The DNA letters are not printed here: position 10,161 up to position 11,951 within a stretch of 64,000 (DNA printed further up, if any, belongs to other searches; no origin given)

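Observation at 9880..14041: Contiguous Helicobacter/Campylobacter-type cell-shape cluster: Csd6/Pgp2-like, unknown bitopic protein, Csd4/Pgp1-like, bactofilin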

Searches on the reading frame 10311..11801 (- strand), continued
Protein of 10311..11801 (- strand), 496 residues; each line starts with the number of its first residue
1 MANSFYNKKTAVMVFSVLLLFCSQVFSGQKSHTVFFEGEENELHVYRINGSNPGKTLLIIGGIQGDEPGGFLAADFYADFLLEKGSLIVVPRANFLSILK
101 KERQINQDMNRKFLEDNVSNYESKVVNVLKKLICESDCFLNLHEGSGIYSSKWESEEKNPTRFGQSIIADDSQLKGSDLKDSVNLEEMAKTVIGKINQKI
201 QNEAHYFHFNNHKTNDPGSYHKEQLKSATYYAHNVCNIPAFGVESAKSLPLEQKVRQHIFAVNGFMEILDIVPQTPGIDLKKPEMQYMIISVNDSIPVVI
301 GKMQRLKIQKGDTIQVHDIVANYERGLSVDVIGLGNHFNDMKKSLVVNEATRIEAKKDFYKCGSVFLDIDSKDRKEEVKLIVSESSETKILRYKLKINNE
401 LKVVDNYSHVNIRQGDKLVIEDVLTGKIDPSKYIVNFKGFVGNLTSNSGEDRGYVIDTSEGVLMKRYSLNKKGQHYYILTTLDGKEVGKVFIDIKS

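Call 36: find_encoding_contigs(protein=P0268, flank=6000, max_places=1)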
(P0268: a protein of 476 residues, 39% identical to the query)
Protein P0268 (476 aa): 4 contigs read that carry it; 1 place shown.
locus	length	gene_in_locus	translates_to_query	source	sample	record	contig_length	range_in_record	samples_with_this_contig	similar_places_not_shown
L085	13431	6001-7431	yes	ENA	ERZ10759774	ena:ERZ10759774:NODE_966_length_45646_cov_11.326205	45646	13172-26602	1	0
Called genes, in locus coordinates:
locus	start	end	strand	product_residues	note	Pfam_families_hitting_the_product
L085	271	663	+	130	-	PF07238:PilZ (weak)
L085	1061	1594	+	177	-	-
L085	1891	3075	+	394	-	PF08239:SH3_3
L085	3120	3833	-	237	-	PF02517:Rce1-like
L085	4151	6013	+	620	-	PF03734:YkuD, PF24125:Cds6_C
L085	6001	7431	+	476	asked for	PF17033:Peptidase_M99, PF24827:AstE_AspA_cat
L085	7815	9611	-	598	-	PF00009:GTP_EFTU, PF00071:Ras (weak), PF03144:GTP_EFTU_D2, PF16658:RF3_C (weak), PF00679:EFG_C, PF06421:LepA_C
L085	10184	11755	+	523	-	PF01553:Acyltransferase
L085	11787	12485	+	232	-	-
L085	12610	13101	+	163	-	PF13420:Acetyltransf_4, PF00583:Acetyltransf_1, PF13673:Acetyltransf_10, PF13508:Acetyltransf_7, PF08445:FR47 (weak)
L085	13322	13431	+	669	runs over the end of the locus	-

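Call 37: find_encoding_contigs(protein=P0328, flank=6000, max_places=1)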
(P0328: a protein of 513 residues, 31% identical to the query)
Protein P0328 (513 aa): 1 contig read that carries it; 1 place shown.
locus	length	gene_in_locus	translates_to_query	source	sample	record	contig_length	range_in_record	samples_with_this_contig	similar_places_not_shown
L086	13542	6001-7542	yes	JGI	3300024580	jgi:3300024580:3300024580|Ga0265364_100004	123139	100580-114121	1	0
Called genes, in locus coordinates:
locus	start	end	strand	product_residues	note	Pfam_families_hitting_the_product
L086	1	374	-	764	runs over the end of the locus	PF00708:Acylphosphatase, PF07503:zf-HYPF, PF01300:Sua5_yciO_yrdC, PF17788:HypF_C, PF22521:HypF_C_2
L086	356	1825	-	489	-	PF02386:TrkH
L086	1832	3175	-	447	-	PF00070:Pyr_redox (faint), PF01262:AlaDh_PNT_C (faint), PF01266:DAO (faint), PF01488:Shikimate_DH (faint), PF02254:TrkA_N, PF02080:TrkA_C, PF02254:TrkA_N, PF02080:TrkA_C, +5 more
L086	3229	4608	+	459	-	PF01189:Methyltr_RsmB-F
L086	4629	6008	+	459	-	PF03734:YkuD, PF24125:Cds6_C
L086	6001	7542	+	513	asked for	PF17033:Peptidase_M99, PF24827:AstE_AspA_cat (weak)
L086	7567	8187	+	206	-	PF02581:TMP-TENI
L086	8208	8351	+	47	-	-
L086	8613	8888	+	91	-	-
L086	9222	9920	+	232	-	-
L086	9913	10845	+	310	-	PF00586:AIRS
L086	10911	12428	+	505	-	PF20250:FapA_N, PF03961:FapA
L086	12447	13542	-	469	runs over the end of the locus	PF00772:DnaB, PF03796:DnaB_C, PF06745:ATPase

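Call 38: find_encoding_contigs(protein=P0340, flank=6000, max_places=1)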
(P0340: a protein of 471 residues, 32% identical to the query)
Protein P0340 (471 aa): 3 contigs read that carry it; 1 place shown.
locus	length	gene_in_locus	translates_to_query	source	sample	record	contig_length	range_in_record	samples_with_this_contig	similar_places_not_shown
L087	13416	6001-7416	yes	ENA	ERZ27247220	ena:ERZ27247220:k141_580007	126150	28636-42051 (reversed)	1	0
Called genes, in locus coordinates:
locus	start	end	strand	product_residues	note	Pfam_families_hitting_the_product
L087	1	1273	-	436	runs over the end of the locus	PF03951:Gln-synt_N, PF00120:Gln-synt_C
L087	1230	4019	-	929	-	PF00133:tRNA-synt_1, PF09334:tRNA-synt_1g, PF13603:tRNA-synt_1_2, PF01406:tRNA-synt_1e, PF01921:tRNA-synt_1f (weak), PF08264:Anticodon_1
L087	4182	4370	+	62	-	PF12797:Fer4_2 (weak), PF12837:Fer4_6, PF12838:Fer4_7 (faint), PF13237:Fer4_10 (weak), PF00037:Fer4, PF13459:Fer4_15, PF13370:Fer4_13, PF12800:Fer4_4 (weak)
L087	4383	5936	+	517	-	PF07719:TPR_2 (faint), PF13428:TPR_14 (faint), PF03734:YkuD, PF24125:Cds6_C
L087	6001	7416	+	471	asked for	PF17033:Peptidase_M99, PF24827:AstE_AspA_cat, PF17129:Peptidase_M99_C (weak)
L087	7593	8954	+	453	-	PF05496:RuvB_N, PF01078:Mg_chelatase (faint), PF00004:AAA, PF13173:AAA_14 (weak), PF16193:AAA_assoc_2, PF12002:MgsA_C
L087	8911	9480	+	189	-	PF01812:5-FTHF_cyc-lig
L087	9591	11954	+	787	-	PF02518:HATPase_c, PF00204:DNA_gyraseB, PF01751:Toprim, PF00986:DNA_gyraseB_C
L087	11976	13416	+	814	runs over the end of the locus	PF00521:DNA_topoisoIV, PF03989:DNA_gyraseA_C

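Call 39: find_encoding_contigs(protein=P0286, flank=6000, max_places=1)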
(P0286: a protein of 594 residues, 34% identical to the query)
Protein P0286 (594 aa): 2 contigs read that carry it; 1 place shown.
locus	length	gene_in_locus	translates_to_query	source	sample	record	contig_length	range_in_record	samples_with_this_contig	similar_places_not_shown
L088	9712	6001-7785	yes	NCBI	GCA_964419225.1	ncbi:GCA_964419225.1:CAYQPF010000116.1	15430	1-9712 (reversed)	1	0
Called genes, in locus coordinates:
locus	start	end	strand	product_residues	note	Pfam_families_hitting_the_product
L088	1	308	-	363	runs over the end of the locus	PF06508:QueC (faint)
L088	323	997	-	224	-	-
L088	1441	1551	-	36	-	-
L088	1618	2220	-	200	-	PF00989:PAS (weak), PF13188:PAS_8 (weak)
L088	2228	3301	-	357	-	PF04015:DUF362, PF13183:Fer4_8 (faint), PF00037:Fer4 (weak), PF12797:Fer4_2 (faint), PF12837:Fer4_6 (faint), PF12838:Fer4_7 (weak), PF13187:Fer4_9 (weak), PF13237:Fer4_10 (weak), +1 more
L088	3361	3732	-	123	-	-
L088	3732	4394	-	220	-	PF01656:CbiA, PF02374:ArsA_ATPase (weak), PF07015:VirC1 (weak), PF09140:MipZ (faint), PF10609:ParA, PF13614:AAA_31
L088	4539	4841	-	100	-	PF13453:Zn_ribbon_TFIIB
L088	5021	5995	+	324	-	PF03734:YkuD, PF13474:SnoaL_3 (faint), PF14534:DUF4440 (weak), PF24125:Cds6_C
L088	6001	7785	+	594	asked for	PF17033:Peptidase_M99, PF24827:AstE_AspA_cat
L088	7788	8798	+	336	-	PF06089:Asparaginase_II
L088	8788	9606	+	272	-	PF00588:SpoU_methylase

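Call 40: find_encoding_contigs(protein=P0251, flank=6000, max_places=1)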
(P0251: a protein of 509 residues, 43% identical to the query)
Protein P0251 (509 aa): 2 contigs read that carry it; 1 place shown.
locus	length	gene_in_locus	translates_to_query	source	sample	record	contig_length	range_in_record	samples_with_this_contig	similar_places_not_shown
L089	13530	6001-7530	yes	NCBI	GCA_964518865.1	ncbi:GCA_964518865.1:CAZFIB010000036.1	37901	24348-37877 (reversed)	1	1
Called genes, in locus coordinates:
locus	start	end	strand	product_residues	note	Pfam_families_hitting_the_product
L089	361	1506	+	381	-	-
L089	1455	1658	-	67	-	-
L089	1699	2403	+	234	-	PF11127:YgaP-like_TM, PF00027:cNMP_binding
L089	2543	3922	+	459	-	PF00072:Response_reg, PF00158:Sigma54_activat, PF14532:Sigma54_activ_2, PF07728:AAA_5 (weak), PF25601:AAA_lid_14, PF02954:HTH_8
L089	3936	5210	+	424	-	PF03734:YkuD, PF24125:Cds6_C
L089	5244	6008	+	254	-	-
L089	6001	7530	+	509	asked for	PF17033:Peptidase_M99, PF24827:AstE_AspA_cat (weak)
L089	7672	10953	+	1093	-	PF13176:TPR_7 (faint), PF07719:TPR_2 (faint), PF13174:TPR_6 (faint), PF13525:YfiO (weak), PF13424:TPR_12 (weak), PF13432:TPR_16 (weak), PF00515:TPR_1 (weak), PF13424:TPR_12 (weak), +7 more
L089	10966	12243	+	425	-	PF13188:PAS_8 (faint), PF00989:PAS (weak), PF00512:HisKA, PF02518:HATPase_c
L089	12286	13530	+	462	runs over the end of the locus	PF00072:Response_reg, PF00158:Sigma54_activat, PF13191:AAA_16 (weak), PF14532:Sigma54_activ_2, PF07728:AAA_5 (weak), PF25601:AAA_lid_14, PF02954:HTH_8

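Call 41: find_encoding_contigs(protein=P0376, flank=6000, max_places=1)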
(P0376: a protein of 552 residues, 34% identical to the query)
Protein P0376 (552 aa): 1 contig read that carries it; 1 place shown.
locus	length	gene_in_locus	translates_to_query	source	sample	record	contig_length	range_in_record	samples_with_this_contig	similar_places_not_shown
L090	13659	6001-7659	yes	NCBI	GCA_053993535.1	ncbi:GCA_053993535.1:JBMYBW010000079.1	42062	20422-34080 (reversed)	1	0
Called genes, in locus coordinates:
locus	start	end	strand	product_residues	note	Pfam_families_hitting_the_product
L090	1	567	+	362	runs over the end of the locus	PF01924:HypD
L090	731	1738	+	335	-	PF00586:AIRS, PF02769:AIRS_C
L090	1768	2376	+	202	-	PF00588:SpoU_methylase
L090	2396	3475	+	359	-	PF01264:Chorismate_synt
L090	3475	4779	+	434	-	PF00206:Lyase_1, PF10397:ADSL_C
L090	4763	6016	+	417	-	PF03734:YkuD, PF24125:Cds6_C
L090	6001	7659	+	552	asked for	PF17033:Peptidase_M99, PF24827:AstE_AspA_cat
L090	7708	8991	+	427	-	PF00919:UPF0004, PF04055:Radical_SAM, PF01938:TRAM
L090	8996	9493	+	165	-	PF02577:BFN_dom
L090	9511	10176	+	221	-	PF01876:RNase_P_p30 (weak), PF02811:PHP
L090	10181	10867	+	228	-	PF01618:MotA_ExbB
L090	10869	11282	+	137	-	PF02472:ExbD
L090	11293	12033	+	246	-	PF13103:TonB_2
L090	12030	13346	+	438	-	PF26549:Tricorn_N, PF26550:Tricorn_2nd (weak), PF26549:Tricorn_N (weak), PF07676:PD40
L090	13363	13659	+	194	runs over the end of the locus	PF00691:OmpA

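Call 44: find_homologous_proteins(query=A3, max_evalue=1e-10)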
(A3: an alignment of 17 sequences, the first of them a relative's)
Query A3 (17 sequences) (564 aa, profile of the alignment): 998 proteins with E <= 1e-10 among 8000 candidates; the best 120 are listed.
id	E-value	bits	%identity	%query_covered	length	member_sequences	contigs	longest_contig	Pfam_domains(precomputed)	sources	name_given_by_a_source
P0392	6.6e-166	571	31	75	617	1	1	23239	PF24827.2,PF17033.10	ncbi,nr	ncbi:MAG: hypothetical protein HY026_01465 [Deltaproteobacteria bacterium]|nr:hypothetical protein [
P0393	1.4e-165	570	39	47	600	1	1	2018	PF24827.2,PF17033.10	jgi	-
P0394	3.8e-165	568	29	76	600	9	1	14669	PF17033.10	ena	-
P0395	4.6e-164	565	32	71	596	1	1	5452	PF24827.2,PF17033.10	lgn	-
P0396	9.0e-164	564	42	42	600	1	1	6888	PF24827.2,PF17033.10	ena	-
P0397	3.5e-163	562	33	71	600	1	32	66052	PF24827.2,PF17033.10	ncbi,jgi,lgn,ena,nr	ncbi:MAG: hypothetical protein A2X87_04570 [Deltaproteobacteria bacterium GWC2_42_51]|nr:MAG: hypoth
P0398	9.4e-163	560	42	42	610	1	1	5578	PF24827.2,PF17033.10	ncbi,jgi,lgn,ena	-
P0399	1.4e-162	560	33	75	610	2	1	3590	PF24827.2,PF17033.10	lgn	-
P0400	6.1e-162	558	31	72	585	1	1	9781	PF24827.2,PF17033.10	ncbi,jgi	jgi:hypothetical protein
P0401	1.8e-161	556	30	78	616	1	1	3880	PF24827.2,PF17033.10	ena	-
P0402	2.5e-161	556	30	78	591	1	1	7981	PF24827.2,PF17033.10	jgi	jgi:hypothetical protein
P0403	3.5e-161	555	41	42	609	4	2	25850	PF24827.2,PF17033.10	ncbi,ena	ncbi:MAG: M14/M99 family metallopeptidase [Deltaproteobacteria bacterium]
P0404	3.6e-161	555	32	71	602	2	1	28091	PF24827.2,PF17033.10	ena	-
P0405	4.0e-161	555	32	76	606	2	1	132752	PF24827.2,PF17033.10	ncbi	-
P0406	5.4e-161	555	30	79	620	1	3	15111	PF24827.2,PF17033.10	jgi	-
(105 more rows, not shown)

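Call 52: predict_structure(alignment_id=A2)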
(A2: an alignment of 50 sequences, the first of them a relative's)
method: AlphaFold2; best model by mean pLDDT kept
length: 496 residues; sequences in the alignment: 50
mean_pLDDT: 91.3   pTM: 0.73
mean pLDDT of the five models: 91.3, 91.3, 90.9, 90.7, 90.6
residues with pLDDT >= 90: 379; 70-90: 84; 50-70: 22; < 50: 11
segments of 3 or more residues with pLDDT < 50: 1-3, 378-385
pLDDT, mean of each block of 10 residues (from residue 1): 61 86 72 92 96 97 96 94 96 96 90 86 96 98 98 96 97 88 96 98 97 94 95 97 98 96 98 79 93 88 91 95 94 90 95 97 95 56 51 96 95 98 89 96 90 96 93 95 92 96
secondary structure, 60 per line:
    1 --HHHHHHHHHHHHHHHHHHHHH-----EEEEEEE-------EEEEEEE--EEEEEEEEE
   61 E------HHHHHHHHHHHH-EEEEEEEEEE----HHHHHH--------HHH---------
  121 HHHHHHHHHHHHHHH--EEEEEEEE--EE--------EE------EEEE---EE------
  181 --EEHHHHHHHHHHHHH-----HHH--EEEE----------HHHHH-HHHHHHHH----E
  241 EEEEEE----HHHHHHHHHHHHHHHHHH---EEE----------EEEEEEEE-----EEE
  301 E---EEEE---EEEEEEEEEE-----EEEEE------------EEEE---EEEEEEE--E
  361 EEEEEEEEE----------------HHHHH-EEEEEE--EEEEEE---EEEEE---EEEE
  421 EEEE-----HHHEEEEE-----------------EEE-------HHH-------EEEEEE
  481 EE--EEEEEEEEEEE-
elements in order: H3-23 E29-35 E43-49 E52-61 H68-79 E81-90 H95-100 H121-135 E138-145 E166-169 H185-197 E208-211 H222-226 H228-235 E240-246 H251-268 E272-274 E285-292 E298-301 E305-308 E312-321 E327-331 E344-347 E351-357 E360-369 H386-390 E392-397 E400-405 E409-413 E417-424 E433-437 E455-457 E475-482 E485-495

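Call 55: fold_search(model_id=the predicted structure, library=pdb)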
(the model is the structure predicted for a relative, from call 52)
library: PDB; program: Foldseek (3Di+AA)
matches with E <= 10: 973; with E <= 0.001: 63
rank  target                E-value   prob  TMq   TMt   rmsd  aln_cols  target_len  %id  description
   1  4wck                  1.3e-32  1.00  0.51  0.60  12.6       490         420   22  Crystal Structure of apo Cell Shape Determinant protein Csd4 from Helicobacter pylori (released 2014-12-24)
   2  4wcn                  4.9e-32  1.00  0.52  0.61  11.3       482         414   22  Crystal Structure of Tripeptide bound Cell Shape Determinant Csd4 protein from Helicobacter pylori (released 2014-12-24)
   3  4q6m                  6.6e-32  1.00  0.50  0.59  12.0       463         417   24  Structural analysis of the apo-form of Helicobacter pylori Csd4, a D,L-carboxypeptidase (released 2014-11-05)
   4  4wcm                  2.5e-31  1.00  0.51  0.59  11.7       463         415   23  Crystal Structure of Cell Shape Determinant protein Csd4 Gln46His variant from Helicobacter pylori (released 2014-12-24)
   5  4wcl                  2.7e-31  1.00  0.51  0.60  12.3       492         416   22  Crystal Structure of product bound Cell Shape Determinant protein Csd4 from Helicobacter pylori (released 2014-12-24)
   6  3cdx_C                1.4e-10  1.00  0.32  0.46  16.9       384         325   12  Crystal structure of succinylglutamatedesuccinylase/aspartoacylase from Rhodobacter sphaeroides (released 2008-03-11)
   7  2qj8_A                1.6e-10  1.00  0.32  0.48  17.1       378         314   14  Crystal structure of an aspartoacylase family protein (mlr6093) from mesorhizobium loti maff303099 at 2.00 A resolutio (released 2007-07-24)
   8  3cdx_F                1.7e-10  1.00  0.33  0.48  18.6       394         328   12  Crystal structure of succinylglutamatedesuccinylase/aspartoacylase from Rhodobacter sphaeroides (released 2008-03-11)
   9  3cdx_D                3.4e-10  1.00  0.33  0.50  16.0       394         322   13  Crystal structure of succinylglutamatedesuccinylase/aspartoacylase from Rhodobacter sphaeroides (released 2008-03-11)
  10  3cdx_A                4.6e-10  1.00  0.33  0.47  17.2       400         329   13  Crystal structure of succinylglutamatedesuccinylase/aspartoacylase from Rhodobacter sphaeroides (released 2008-03-11)
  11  3cdx_E                6.1e-10  1.00  0.35  0.51  15.9       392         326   13  Crystal structure of succinylglutamatedesuccinylase/aspartoacylase from Rhodobacter sphaeroides (released 2008-03-11)
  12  6twm_F                1.2e-09  1.00  0.34  0.50  16.6       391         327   11  Product bound structure of the Ectoine utilization protein EutE (DoeB) from Ruegeria pomeroyi (released 2020-05-20)
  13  2bco_A                1.4e-09  1.00  0.32  0.45  19.7       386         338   14  X-ray structure of succinylglutamate desuccinalase from Vibrio Parahaemolyticus (RIMD 2210633) at the resolution 2.3 A (released 2005-10-25)
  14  6twm_E                1.6e-09  1.00  0.33  0.48  16.2       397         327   11  Product bound structure of the Ectoine utilization protein EutE (DoeB) from Ruegeria pomeroyi (released 2020-05-20)
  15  6twm_A                2.3e-09  1.00  0.33  0.48  16.4       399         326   12  Product bound structure of the Ectoine utilization protein EutE (DoeB) from Ruegeria pomeroyi (released 2020-05-20)
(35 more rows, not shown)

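Call 58: find_related_loci(query=A4, collection=metagenome_contigs, flank=5000)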
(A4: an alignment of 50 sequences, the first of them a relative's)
Query A4 (509 aa) in metagenome_contigs; peptide patterns used: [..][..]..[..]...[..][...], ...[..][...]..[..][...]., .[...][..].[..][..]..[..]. (x = any residue, [..] = any of these).
600 stretches matched a pattern (row limit reached: there are more); 545 encode a relative of the query (tblastn E <= 1e-3); the best 80 are kept; 80 distinct loci.
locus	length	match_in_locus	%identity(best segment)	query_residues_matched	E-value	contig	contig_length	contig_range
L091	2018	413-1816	57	36-496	0e+0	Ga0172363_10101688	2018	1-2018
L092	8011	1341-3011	51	37-499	2e-155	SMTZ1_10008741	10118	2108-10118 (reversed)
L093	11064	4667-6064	49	35-499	1e-148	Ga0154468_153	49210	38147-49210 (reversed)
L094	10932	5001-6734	46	19-509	7e-149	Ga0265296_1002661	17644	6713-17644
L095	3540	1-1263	53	88-495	2e-153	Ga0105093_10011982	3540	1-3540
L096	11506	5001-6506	47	9-504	3e-147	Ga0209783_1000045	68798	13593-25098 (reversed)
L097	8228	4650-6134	47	14-487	4e-145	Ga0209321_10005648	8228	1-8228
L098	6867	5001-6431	47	33-494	1e-145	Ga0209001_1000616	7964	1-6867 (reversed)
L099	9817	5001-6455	47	17-494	6e-145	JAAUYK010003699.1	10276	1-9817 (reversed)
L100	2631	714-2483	48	8-496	5e-153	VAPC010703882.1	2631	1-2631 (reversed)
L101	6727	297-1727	47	33-494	3e-143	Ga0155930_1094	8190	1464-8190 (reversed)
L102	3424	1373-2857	46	18-500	2e-148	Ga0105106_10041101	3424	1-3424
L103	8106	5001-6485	46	14-487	8e-143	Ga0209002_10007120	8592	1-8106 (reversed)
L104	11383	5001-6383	47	35-495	3e-142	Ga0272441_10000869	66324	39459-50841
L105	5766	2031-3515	46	14-487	2e-142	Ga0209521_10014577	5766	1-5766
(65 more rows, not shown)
